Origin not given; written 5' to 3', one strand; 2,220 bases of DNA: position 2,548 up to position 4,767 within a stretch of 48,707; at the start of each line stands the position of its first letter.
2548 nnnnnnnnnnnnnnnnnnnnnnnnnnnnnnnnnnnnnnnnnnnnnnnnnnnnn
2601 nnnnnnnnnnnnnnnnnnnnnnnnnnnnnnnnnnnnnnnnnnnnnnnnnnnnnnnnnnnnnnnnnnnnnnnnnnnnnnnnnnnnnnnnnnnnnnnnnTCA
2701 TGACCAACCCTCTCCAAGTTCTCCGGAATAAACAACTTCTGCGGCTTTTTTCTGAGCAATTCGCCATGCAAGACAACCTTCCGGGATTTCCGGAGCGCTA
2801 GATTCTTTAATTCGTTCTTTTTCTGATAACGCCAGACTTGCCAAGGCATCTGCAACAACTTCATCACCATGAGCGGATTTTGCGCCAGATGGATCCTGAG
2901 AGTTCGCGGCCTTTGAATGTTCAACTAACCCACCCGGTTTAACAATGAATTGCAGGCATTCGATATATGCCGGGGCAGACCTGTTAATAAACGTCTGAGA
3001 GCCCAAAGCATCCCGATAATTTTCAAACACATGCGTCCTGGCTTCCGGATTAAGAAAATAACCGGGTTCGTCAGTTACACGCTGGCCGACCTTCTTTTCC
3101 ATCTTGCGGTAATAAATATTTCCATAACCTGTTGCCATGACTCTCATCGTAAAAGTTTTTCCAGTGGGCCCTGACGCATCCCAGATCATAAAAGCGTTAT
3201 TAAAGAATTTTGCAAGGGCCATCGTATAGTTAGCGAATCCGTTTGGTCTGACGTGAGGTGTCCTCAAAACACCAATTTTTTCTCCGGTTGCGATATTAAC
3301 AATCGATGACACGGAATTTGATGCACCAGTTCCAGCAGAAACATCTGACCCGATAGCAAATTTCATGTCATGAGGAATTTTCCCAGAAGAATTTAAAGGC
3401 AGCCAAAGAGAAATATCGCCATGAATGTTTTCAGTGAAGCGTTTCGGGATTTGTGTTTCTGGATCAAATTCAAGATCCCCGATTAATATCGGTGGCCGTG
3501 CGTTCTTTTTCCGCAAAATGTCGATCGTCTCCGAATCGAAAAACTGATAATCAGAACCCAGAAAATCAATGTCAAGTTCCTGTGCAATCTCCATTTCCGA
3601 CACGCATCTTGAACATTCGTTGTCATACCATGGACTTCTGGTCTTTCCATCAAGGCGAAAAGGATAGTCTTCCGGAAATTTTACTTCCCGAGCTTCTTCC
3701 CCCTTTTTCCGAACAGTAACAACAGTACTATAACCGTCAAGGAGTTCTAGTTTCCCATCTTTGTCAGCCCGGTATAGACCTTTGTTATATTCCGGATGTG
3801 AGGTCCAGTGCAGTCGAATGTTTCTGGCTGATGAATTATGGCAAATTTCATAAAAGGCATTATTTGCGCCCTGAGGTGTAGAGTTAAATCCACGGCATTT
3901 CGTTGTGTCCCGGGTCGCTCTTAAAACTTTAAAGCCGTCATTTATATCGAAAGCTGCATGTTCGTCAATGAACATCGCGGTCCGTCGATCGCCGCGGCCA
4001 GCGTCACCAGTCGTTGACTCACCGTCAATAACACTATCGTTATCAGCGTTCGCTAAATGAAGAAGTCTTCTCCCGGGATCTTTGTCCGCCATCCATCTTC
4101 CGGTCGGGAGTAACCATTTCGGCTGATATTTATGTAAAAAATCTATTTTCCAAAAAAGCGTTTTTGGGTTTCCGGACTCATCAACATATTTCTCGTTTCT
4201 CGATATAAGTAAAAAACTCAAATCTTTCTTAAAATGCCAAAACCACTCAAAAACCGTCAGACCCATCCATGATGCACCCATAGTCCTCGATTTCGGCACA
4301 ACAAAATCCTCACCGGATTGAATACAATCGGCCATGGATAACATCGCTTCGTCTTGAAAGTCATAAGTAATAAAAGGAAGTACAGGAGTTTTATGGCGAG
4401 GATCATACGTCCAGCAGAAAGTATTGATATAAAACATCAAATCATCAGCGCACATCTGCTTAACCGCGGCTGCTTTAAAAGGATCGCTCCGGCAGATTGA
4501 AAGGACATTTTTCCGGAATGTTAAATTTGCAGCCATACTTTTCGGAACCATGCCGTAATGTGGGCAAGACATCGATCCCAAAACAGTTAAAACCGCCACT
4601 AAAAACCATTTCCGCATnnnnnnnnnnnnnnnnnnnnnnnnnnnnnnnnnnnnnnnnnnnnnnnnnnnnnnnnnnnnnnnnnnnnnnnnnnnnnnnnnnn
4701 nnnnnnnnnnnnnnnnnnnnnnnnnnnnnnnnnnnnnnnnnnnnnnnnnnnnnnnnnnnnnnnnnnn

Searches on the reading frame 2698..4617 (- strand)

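Call 30: search_protein_families(library=phrogs, proteins=[window:2698-4617:-], max_evalue=0.00001)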
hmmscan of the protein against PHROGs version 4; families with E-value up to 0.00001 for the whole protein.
window:2698-4617:- (639 aa): 1 family
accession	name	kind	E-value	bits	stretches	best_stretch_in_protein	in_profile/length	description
phrog_5989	-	head and packaging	2.1e-11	44.5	1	55-230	116-266/347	terminase large subunit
